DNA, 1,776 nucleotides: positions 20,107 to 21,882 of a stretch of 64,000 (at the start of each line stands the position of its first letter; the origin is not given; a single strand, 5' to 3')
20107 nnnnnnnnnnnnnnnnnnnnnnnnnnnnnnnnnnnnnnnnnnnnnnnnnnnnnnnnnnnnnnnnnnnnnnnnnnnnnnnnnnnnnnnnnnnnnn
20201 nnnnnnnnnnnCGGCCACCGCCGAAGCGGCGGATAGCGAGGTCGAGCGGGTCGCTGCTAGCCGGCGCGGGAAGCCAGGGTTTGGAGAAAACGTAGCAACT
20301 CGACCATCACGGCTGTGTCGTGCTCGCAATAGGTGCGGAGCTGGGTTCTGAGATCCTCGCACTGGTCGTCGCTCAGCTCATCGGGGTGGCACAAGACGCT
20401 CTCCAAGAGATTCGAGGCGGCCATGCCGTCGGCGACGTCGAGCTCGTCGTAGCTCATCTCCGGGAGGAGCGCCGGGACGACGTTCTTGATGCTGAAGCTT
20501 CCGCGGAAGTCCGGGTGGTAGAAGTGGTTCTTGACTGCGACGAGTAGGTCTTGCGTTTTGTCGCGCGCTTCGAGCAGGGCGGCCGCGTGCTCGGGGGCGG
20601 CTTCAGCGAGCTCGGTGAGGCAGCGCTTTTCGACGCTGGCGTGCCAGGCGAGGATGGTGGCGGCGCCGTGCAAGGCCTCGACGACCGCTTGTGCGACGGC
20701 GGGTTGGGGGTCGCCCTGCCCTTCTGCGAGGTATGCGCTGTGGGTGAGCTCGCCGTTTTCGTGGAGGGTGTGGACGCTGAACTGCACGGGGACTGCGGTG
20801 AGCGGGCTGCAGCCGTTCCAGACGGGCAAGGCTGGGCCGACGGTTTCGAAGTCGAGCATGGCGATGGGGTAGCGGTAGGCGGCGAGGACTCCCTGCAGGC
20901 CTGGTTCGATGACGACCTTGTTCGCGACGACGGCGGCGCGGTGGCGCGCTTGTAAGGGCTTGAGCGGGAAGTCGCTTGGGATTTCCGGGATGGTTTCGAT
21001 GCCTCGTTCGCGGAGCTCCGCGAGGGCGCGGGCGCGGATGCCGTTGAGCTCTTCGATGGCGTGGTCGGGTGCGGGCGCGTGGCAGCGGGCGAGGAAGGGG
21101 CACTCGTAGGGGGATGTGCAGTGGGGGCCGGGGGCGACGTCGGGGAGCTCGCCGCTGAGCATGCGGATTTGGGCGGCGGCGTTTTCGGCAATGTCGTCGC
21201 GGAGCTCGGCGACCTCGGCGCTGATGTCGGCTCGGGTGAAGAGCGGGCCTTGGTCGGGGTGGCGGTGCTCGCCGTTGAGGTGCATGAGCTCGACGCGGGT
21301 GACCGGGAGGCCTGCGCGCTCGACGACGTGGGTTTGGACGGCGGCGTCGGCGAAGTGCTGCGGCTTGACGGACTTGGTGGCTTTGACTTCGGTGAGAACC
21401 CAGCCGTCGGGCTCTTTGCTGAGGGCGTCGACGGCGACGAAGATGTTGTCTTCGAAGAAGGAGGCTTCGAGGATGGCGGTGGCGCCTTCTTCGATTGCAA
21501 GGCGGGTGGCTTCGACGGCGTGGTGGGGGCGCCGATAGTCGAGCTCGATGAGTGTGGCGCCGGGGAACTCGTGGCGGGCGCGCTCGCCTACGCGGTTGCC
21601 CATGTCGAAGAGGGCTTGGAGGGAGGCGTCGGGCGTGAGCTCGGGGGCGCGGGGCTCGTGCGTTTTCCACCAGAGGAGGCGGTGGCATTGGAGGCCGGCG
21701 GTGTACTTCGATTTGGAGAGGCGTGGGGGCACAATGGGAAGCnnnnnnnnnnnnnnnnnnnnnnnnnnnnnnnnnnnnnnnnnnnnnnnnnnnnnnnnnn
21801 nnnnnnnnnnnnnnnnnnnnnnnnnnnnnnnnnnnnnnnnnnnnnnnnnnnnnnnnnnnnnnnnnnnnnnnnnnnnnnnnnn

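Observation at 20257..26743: sbcD-sbcC embedded in a four-gene nuclease operon: DUF429-like, SbcD, SbcC, DUF2779-like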

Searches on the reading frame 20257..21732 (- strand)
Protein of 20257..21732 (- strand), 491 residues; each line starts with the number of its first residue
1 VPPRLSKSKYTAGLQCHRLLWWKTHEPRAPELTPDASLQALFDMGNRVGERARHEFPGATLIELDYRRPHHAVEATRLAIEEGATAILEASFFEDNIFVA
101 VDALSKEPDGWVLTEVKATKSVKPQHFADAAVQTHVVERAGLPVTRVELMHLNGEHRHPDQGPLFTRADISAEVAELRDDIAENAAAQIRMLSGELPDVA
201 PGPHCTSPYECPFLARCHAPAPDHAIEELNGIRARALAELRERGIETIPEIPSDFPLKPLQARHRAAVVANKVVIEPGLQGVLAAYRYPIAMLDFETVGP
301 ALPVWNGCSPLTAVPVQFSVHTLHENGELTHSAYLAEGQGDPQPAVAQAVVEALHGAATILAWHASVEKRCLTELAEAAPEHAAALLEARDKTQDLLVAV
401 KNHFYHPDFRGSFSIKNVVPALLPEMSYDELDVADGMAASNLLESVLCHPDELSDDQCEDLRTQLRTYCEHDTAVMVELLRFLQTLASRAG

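Call 4: search_protein_families(library=pfam, proteins=[window:20257-21732:-], max_evalue=0.01)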
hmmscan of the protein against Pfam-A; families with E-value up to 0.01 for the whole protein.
window:20257-21732:- (491 aa): 2 families
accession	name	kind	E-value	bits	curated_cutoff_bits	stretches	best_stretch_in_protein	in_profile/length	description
PF11074.14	DUF2779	-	1.8e-32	112.7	23.3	1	292-414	2-126/126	Domain of unknown function(DUF2779)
PF14451.12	Ub-Mut7C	-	0.0029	17.9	23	1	126-160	28-62/81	Mut7-C ubiquitin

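Call 5: search_protein_families(library=ncbifam, proteins=[window:20257-21732:-], max_evalue=0.01)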
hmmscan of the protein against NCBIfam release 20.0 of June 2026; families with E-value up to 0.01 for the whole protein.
window:20257-21732:- (491 aa): 2 families
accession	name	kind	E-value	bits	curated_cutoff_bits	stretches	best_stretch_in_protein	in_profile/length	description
TIGR03491.1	TIGR03491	subfamily_domain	2.4e-07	30.1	97.45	1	14-262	10-249/462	TM0106 family RecB-like putative nuclease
NF045869.1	UU173_fam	subfamily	0.0013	17.8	225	0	402-487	557-648/650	UU173 family protein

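Call 6: search_protein_families(library=padloc, proteins=[window:20257-21732:-], max_evalue=0.01)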
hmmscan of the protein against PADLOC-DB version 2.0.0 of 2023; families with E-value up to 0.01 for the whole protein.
window:20257-21732:- (491 aa): 1 family
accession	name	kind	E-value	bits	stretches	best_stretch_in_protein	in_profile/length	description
PDLC01447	Cas4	-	0.00015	20.2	1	14-218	14-158/161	"CAS-I,CAS-II,CAS-III,CAS-IV,CAS-V,CAS-VI; acquisition_associated"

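Call 13: find_homologous_proteins(query=window:20257-21732:-, max_evalue=0.00001)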
Query window:20257-21732:- (491 aa): 233 proteins with E <= 0.00001 among 8000 candidates; the best 120 are listed.
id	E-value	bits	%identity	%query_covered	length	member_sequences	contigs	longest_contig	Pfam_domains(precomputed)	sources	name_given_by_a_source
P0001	0.0e+0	1113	100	100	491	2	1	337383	PF11074.15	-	-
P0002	3.9e-279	945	85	99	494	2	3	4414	PF11074.15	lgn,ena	-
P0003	1.5e-277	939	85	99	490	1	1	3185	PF11074.15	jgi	-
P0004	4.2e-276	935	84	99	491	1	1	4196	PF11074.15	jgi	-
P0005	2.3e-275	932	84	99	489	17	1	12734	PF11074.15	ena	-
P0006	2.4e-275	932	84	100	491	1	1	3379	PF11074.15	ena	-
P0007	5.6e-275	931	84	99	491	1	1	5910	PF11074.15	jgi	jgi:hypothetical protein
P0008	2.9e-269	912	82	100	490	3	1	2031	PF11074.15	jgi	-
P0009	3.8e-268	908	82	99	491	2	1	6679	PF11074.15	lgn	-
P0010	6.3e-263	891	81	100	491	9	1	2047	PF11074.15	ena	-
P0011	8.7e-254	861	78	99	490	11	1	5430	PF11074.15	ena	-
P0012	5.4e-253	858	79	99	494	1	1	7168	PF11074.15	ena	-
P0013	1.0e-248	844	76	99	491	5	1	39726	PF11074.15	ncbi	-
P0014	4.3e-246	836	76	99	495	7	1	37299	PF11074.15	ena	-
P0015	7.9e-245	831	84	89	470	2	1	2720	PF11074.15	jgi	jgi:hypothetical protein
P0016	5.7e-244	829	75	98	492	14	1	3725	PF11074.15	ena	-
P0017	1.1e-243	828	75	99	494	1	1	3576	PF11074.15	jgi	jgi:hypothetical protein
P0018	1.3e-243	827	76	98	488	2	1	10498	PF11074.15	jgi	jgi:hypothetical protein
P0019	1.9e-243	827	74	100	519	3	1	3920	PF11074.15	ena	-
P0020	7.2e-243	825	75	98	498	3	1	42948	PF11074.15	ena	-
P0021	1.1e-240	818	74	98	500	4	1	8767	PF11074.15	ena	-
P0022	8.0e-239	812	74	99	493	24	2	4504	PF11074.15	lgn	-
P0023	4.5e-237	806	80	91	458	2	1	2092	PF11074.15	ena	-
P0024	9.0e-236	802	72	99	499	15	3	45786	PF11074.15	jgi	jgi:hypothetical protein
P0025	6.2e-234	796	73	98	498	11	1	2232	PF11074.15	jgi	jgi:hypothetical protein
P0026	2.9e-233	793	71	99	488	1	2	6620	PF11074.15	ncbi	-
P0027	6.4e-233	792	71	99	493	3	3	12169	PF11074.15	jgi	jgi:hypothetical protein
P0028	7.5e-233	792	72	99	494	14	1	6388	PF11074.15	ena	-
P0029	1.1e-232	791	72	99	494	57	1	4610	PF11074.15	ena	-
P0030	1.1e-232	791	72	98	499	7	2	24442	PF11074.15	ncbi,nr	ncbi:MAG: DUF2779 domain-containing protein [Deltaproteobacteria bacterium]|nr:DUF2779 domain-contai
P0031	6.5e-232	789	71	99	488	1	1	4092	PF11074.15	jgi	jgi:hypothetical protein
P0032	1.9e-231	787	71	100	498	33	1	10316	PF11074.15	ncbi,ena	-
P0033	3.3e-231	787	72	98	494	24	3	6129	PF11074.15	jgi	jgi:hypothetical protein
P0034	4.0e-231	786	71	100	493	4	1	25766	PF11074.15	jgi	-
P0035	4.1e-231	786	71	98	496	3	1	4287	PF11074.15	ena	-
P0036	1.5e-230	784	71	99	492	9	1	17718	PF11074.15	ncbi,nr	ncbi:MAG: DUF2779 domain-containing protein [Deltaproteobacteria bacterium]|nr:DUF2779 domain-contai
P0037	1.7e-230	784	71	99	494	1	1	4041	PF11074.15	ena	-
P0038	1.3e-229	781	69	99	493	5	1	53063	PF11074.15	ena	-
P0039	2.0e-228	777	70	99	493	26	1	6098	PF11074.15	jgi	jgi:hypothetical protein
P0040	2.1e-228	777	71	99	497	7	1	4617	PF11074.15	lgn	-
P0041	8.6e-228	775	70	100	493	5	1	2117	PF11074.15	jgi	-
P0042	1.0e-227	775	72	100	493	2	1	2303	PF11074.15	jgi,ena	-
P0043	2.7e-227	774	70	98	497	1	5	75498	PF11074.15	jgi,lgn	-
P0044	3.0e-227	773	70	99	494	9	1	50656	PF11074.15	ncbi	-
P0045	3.3e-227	773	70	99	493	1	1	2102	PF11074.15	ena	-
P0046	6.1e-227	772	71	99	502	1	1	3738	PF11074.15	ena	-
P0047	8.7e-225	765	70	99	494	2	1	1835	PF11074.15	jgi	-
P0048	2.1e-222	758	70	99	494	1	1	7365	PF11074.15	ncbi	ncbi:MAG: DUF2779 domain-containing protein [Polyangiales bacterium]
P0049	2.7e-221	754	70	98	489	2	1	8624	PF11074.15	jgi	-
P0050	3.2e-220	750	68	99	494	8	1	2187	PF11074.15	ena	-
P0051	6.5e-220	749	68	99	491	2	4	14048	PF11074.15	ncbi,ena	-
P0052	4.0e-219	747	68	99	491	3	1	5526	PF11074.15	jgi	jgi:hypothetical protein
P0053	2.8e-218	744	70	98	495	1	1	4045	PF11074.15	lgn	-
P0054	8.6e-218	742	69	100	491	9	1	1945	PF11074.15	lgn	-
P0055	1.0e-217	742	68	99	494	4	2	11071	PF11074.15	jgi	jgi:hypothetical protein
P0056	4.8e-217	740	69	98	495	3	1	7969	PF11074.15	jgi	jgi:hypothetical protein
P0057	2.7e-214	731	67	99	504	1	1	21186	PF11074.15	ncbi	-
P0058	6.0e-214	730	65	99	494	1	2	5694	PF11074.15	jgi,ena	-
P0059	2.8e-213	727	67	99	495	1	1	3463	PF11074.15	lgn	-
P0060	4.9e-212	723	67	99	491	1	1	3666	PF11074.15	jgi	-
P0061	5.4e-212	723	65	98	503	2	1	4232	PF11074.15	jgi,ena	-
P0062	6.1e-210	716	68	99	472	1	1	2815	PF11074.15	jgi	jgi:hypothetical protein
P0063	1.1e-209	716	66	99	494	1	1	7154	PF11074.15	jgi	-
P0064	1.5e-206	705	71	89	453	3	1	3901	PF11074.15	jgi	-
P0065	7.8e-206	703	64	99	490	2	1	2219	PF11074.15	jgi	-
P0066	3.2e-205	701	64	99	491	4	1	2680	PF11074.15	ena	-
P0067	3.6e-205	701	66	98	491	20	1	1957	PF11074.15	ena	-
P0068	1.3e-204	699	69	91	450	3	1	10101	PF11074.15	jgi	jgi:hypothetical protein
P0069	1.7e-200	685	64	98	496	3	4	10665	PF11074.15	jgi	jgi:predicted RecB family nuclease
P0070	3.4e-200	684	64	99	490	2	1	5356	PF11074.15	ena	-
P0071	5.9e-200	683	63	99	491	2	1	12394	PF11074.15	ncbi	ncbi:MAG: DUF2779 domain-containing protein [Polyangiales bacterium]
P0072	1.1e-199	683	65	98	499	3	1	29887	PF11074.15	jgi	jgi:hypothetical protein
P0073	5.1e-199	680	64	100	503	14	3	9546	PF11074.15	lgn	-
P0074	4.6e-195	667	63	99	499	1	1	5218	PF11074.15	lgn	-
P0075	1.2e-194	666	64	98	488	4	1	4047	PF11074.15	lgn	-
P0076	4.5e-193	661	70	91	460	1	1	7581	PF11074.15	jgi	jgi:hypothetical protein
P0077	1.3e-189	649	61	100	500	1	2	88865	PF11074.15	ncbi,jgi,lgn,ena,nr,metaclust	ncbi:MAG: hypothetical protein AMJ62_01035 [Myxococcales bacterium SG8_38]|nr:MAG: hypothetical prot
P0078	1.2e-188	646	72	79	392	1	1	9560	PF11074.15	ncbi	ncbi:MAG: DUF2779 domain-containing protein, partial [Polyangiales bacterium]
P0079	1.1e-187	643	61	99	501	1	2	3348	PF11074.15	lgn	-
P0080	1.4e-187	643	61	99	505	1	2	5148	PF11074.15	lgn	-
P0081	3.0e-169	582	75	70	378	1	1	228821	PF11074.15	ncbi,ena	-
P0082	2.2e-154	533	52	97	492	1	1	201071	PF11074.15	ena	-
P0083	2.7e-152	526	52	99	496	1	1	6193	PF11074.15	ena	-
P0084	9.1e-152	525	69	68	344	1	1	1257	PF11074.15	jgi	jgi:hypothetical protein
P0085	1.6e-150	520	57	84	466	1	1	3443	PF11074.15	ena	-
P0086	2.3e-150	520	67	69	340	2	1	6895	PF11074.15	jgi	jgi:hypothetical protein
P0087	2.3e-146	507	49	98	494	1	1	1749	PF11074.15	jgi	-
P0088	3.7e-146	506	63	75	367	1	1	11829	PF11074.15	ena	-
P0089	1.2e-145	504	51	99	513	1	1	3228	PF01930.24,PF11074.15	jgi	jgi:hypothetical protein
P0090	1.6e-145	504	75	60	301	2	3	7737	PF11074.15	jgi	jgi:hypothetical protein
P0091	1.5e-144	501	48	99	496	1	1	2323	PF11074.15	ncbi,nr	ncbi:MAG: DUF2779 domain-containing protein [Myxococcales bacterium]|nr:DUF2779 domain-containing pr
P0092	1.8e-144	501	50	98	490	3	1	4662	PF11074.15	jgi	jgi:hypothetical protein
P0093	5.9e-144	499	49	99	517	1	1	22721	PF11074.15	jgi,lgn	jgi:hypothetical protein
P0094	7.7e-144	498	49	99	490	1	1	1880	PF11074.15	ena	-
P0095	8.6e-144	498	51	99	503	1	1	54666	PF13482.13,PF11074.15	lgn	-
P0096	1.2e-143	498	49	99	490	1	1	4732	PF11074.15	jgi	-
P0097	3.5e-143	496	49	99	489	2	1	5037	PF11074.15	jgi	jgi:hypothetical protein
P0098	4.2e-143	496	49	99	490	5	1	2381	PF11074.15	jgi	jgi:hypothetical protein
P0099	3.2e-141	490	48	98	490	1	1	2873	PF13482.13,PF11074.15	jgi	jgi:hypothetical protein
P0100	3.7e-141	490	49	98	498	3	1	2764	PF11074.15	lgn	-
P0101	4.5e-141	489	61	75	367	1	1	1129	PF11074.15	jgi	jgi:hypothetical protein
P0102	1.0e-140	488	49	98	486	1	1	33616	PF11074.15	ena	-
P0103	2.2e-139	484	49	99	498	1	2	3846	PF11074.15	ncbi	-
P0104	5.0e-139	483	49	99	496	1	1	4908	PF11074.15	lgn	-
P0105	7.3e-139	482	48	98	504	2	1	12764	PF11074.15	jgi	jgi:predicted RecB family nuclease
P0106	1.1e-138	481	49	99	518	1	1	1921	PF11074.15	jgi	jgi:hypothetical protein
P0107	6.5e-138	479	48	99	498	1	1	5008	PF11074.15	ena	-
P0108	9.9e-138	478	47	99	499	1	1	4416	PF11074.15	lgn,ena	-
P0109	3.1e-137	477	49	99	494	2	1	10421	PF11074.15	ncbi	-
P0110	3.7e-137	476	48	99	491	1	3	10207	PF11074.15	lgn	-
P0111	1.7e-136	474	48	99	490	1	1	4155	PF11074.15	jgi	jgi:hypothetical protein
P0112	1.9e-136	474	48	99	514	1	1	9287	PF11074.15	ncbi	-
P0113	5.5e-136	473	48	99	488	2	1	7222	PF11074.15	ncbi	-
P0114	7.3e-136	472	47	99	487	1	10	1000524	PF11074.15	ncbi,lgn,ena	-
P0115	1.2e-135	471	47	99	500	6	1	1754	PF11074.15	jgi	jgi:uncharacterized membrane protein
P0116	1.3e-135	471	48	99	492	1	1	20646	PF11074.15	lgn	-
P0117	1.4e-135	471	48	99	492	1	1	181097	PF11074.15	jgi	jgi:predicted RecB family nuclease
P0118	3.5e-135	470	51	99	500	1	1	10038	PF11074.15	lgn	-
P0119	1.7e-134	468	48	99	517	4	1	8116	PF11074.15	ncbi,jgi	jgi:hypothetical protein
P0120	4.8e-134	466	48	99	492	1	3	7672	PF11074.15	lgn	-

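Call 14: find_encoding_contigs(protein=P0013, flank=10000, max_places=2)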
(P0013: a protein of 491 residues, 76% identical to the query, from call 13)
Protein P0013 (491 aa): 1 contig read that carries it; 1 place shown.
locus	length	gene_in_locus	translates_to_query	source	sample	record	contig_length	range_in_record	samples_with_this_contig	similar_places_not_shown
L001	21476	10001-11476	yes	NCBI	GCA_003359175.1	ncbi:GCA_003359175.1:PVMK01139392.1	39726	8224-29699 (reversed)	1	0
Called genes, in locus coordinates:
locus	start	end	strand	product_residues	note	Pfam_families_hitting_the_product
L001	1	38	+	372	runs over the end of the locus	PF25917:BSH_RND (weak), PF25973:BSH_CzcB, PF25954:Beta-barrel_RND_2, PF25989:YknX_C (weak)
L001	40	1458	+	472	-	PF02321:OEP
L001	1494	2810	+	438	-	-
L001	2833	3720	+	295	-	PF04116:FA_hydroxylase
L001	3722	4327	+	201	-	-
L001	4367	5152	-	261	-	PF03734:YkuD (faint)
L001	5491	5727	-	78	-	-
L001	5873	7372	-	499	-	PF20091:Abhydrolase_10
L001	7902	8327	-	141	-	PF15919:HicB_lk_antitox, PF15970:HicB-like_2 (weak), PF01381:HTH_3, PF12844:HTH_19 (weak), PF13413:HTH_25 (weak), PF13560:HTH_31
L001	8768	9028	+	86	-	-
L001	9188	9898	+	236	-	PF14371:DUF4412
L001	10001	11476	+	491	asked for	PF11074:DUF2779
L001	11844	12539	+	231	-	PF01370:Epimerase (faint), PF05368:NmrA, PF13460:NAD_binding_10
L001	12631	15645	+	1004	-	PF13289:SIR2_2, PF25872:HTH_77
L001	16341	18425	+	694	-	-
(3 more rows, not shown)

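Call 15: find_encoding_contigs(protein=P0077, flank=10000, max_places=2)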
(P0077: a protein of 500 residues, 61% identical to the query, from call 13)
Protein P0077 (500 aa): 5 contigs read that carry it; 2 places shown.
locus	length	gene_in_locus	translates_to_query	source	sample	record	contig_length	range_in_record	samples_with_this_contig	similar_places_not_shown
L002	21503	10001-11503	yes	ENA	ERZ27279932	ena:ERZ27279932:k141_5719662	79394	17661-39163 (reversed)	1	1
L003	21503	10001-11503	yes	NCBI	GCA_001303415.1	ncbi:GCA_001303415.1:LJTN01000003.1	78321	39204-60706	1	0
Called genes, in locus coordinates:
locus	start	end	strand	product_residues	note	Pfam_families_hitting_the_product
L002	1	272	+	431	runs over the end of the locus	-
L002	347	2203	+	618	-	PF04116:FA_hydroxylase, PF00581:Rhodanese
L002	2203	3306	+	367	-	PF22612:GH113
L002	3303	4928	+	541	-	PF00174:Oxidored_molyb, PF03404:Mo-co_dimer, PF13442:Cytochrome_CBB3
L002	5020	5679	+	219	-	PF03649:UPF0014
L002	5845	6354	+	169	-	-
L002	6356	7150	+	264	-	PF01209:Ubie_methyltran, PF13489:Methyltransf_23, PF13847:Methyltransf_31, PF08241:Methyltransf_11, PF08242:Methyltransf_12, PF13649:Methyltransf_25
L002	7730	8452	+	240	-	PF19583:ODP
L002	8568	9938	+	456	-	-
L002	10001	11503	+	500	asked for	PF11074:DUF2779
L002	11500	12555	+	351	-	PF01734:Patatin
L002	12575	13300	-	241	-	-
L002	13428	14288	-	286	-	-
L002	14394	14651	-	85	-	-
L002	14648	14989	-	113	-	PF02452:PemK_toxin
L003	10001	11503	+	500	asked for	PF11074:DUF2779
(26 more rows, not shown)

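Call 16: find_encoding_contigs(protein=P0082, flank=10000, max_places=2)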
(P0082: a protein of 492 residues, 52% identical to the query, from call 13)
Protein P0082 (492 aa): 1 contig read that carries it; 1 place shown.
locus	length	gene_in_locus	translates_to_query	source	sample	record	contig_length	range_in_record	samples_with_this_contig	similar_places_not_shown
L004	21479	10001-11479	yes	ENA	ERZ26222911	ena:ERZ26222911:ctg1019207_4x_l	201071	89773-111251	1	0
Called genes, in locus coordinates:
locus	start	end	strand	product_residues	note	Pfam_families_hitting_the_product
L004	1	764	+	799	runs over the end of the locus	PF12161:HsdM_N, PF02384:N6_Mtase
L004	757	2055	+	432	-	PF01420:Methylase_S (weak)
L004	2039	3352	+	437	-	PF12358:DUF3644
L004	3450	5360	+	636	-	PF04326:SLFN_AlbA_2, PF13749:HATPase_c_4, PF21247:Fic-like_C (weak)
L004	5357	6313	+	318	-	PF04313:HSDR_N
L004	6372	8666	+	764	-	PF04851:ResIII, PF18766:SWI2_SNF2, PF22679:T1R_D3-like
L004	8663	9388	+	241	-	PF01863:YgjP-like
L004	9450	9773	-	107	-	-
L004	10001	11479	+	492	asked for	PF11074:DUF2779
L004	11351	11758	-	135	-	-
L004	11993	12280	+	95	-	PF01527:HTH_Tnp_1, PF13518:HTH_28 (weak)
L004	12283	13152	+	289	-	PF13276:HTH_21, PF00665:rve, PF13683:rve_3, PF13333:rve_2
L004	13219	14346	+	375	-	PF01609:DDE_Tnp_1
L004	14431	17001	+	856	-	-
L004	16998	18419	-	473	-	PF02366:PMT, PF13231:PMT_2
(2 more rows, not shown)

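Call 19: find_related_loci(query=window:20257-21732:-, collection=metagenome_contigs, flank=10000)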
Query window:20257-21732:- (491 aa) in metagenome_contigs; peptide patterns used: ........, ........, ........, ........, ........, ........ (x = any residue, [..] = any of these).
317 stretches matched a pattern; 53 encode a relative of the query (tblastn E <= 1e-3); 53 distinct loci.
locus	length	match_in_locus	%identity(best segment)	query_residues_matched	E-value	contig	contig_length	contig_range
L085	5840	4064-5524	87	1-487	0e+0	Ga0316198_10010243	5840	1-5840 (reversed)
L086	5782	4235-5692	87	3-488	0e+0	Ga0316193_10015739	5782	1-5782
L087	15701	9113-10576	84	1-488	0e+0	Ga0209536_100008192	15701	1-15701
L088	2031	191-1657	82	3-491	0e+0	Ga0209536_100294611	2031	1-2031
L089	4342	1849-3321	80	1-491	0e+0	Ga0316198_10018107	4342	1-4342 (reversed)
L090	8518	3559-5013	78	3-487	0e+0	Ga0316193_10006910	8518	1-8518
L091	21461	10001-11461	76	1-487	0e+0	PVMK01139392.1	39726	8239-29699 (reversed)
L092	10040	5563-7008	76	4-485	0e+0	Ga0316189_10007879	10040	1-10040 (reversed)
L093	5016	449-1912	74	4-491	0e+0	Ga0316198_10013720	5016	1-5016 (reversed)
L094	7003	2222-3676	76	4-488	0e+0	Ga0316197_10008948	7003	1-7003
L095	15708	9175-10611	75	4-482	0e+0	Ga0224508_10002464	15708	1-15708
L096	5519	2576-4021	74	4-485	0e+0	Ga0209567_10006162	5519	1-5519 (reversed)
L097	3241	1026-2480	73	4-488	0e+0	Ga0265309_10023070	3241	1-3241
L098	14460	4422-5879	72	2-487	0e+0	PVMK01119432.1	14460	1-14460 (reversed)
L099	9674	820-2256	72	4-482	0e+0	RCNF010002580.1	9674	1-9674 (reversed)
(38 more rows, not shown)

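Call 52: search_solved_structures(query=A5, max_evalue=1)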
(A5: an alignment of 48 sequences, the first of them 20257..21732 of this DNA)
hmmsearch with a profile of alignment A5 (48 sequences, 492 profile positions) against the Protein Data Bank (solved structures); distinct sequences matched with E-value up to 1: 0.

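Call 61: search_protein_families(library=pfam, alignment_id=A7, max_evalue=0.0001)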
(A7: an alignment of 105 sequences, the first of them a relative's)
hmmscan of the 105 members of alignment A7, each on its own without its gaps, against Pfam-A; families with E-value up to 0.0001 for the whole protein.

A. member 1, L001:9188-9895:+ (236 aa): 1 family
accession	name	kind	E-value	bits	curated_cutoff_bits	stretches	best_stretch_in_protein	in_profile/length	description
PF14371.13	DUF4412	-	1.5e-13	51.4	21.6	1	19-222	1-191/191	Domain of unknown function (DUF4412)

B. families by the number of members that match (of 105 scanned): 90 families (the first 25 are shown)
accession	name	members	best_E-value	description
PF08241.18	Methyltransf_11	7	6.3e-24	Methyltransferase domain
PF13649.12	Methyltransf_25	7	7.6e-24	Methyltransferase domain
PF01209.24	Ubie_methyltran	7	6e-23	ubiE/COQ5 methyltransferase family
PF13847.12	Methyltransf_31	7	1.8e-18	Methyltransferase domain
PF08242.18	Methyltransf_12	7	1.7e-13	Methyltransferase domain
PF13489.12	Methyltransf_23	7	2.3e-09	Methyltransferase domain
PF01370.27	Epimerase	6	2.1e-31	NAD dependent epimerase/dehydratase family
PF01243.27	PNPOx_N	6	1.5e-14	Pyridoxamine 5'-phosphate oxidase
PF13460.12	NAD_binding_10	5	3.1e-18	NAD(P)H-binding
PF05368.20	NmrA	5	1.7e-12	NmrA-like family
PF03649.18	UPF0014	4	1.3e-51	Uncharacterised protein family (UPF0014)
PF20091.5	Abhydrolase_10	3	8.2e-148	Alpha/beta hydrolase domain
PF03466.25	LysR_substrate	3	9.8e-44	LysR substrate binding domain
PF00126.33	HTH_1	3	2.1e-19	Bacterial regulatory helix-turn-helix protein, lysR family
PF01073.25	3Beta_HSD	3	2.3e-18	3-beta hydroxysteroid dehydrogenase/isomerase family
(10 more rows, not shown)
